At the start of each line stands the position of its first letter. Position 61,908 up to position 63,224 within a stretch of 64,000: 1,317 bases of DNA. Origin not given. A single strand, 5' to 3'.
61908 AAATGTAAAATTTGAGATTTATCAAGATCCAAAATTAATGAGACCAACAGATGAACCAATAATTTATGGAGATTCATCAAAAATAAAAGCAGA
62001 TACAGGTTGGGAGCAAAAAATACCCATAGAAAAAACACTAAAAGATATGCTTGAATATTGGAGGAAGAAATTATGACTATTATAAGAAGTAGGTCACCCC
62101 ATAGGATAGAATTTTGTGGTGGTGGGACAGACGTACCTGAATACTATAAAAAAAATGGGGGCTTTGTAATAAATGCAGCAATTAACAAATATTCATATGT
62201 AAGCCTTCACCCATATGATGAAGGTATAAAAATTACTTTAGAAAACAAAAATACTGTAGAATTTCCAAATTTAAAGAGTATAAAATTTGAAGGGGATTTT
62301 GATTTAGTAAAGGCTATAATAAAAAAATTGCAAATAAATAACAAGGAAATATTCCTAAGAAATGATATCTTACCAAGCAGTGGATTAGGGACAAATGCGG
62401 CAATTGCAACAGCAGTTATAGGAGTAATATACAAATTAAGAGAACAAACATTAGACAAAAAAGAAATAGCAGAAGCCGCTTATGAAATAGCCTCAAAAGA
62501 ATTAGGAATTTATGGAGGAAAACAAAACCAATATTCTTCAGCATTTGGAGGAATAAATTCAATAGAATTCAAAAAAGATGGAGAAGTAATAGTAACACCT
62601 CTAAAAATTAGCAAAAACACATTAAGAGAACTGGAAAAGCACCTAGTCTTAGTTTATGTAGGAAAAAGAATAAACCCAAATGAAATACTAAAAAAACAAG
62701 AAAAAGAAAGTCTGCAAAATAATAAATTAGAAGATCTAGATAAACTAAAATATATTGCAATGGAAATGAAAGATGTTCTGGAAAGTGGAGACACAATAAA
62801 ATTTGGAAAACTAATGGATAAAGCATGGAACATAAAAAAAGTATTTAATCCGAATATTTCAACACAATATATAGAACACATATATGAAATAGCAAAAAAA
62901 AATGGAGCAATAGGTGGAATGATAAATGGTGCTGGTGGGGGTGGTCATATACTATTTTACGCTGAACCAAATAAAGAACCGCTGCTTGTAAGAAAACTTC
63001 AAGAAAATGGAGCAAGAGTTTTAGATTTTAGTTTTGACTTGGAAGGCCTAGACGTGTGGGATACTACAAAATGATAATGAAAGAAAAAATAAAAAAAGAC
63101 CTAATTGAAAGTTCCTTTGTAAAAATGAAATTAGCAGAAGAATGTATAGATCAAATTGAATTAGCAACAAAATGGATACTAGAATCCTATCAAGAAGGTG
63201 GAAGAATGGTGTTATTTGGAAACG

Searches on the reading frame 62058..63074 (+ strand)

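Call 31: search_protein_families(library=pfam, proteins=[window:62058-63074:+], max_evalue=0.0001)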
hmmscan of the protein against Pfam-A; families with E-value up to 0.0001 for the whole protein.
window:62058-63074:+ (338 aa): 2 families
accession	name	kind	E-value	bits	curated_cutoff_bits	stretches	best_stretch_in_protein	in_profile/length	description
PF00288.32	GHMP_kinases_N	-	4.3e-11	43.3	22.3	1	84-165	3-87/87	GHMP kinases N terminal domain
PF08544.19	GHMP_kinases_C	-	1.8e-07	31.9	21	1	240-318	4-83/85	GHMP kinases C terminal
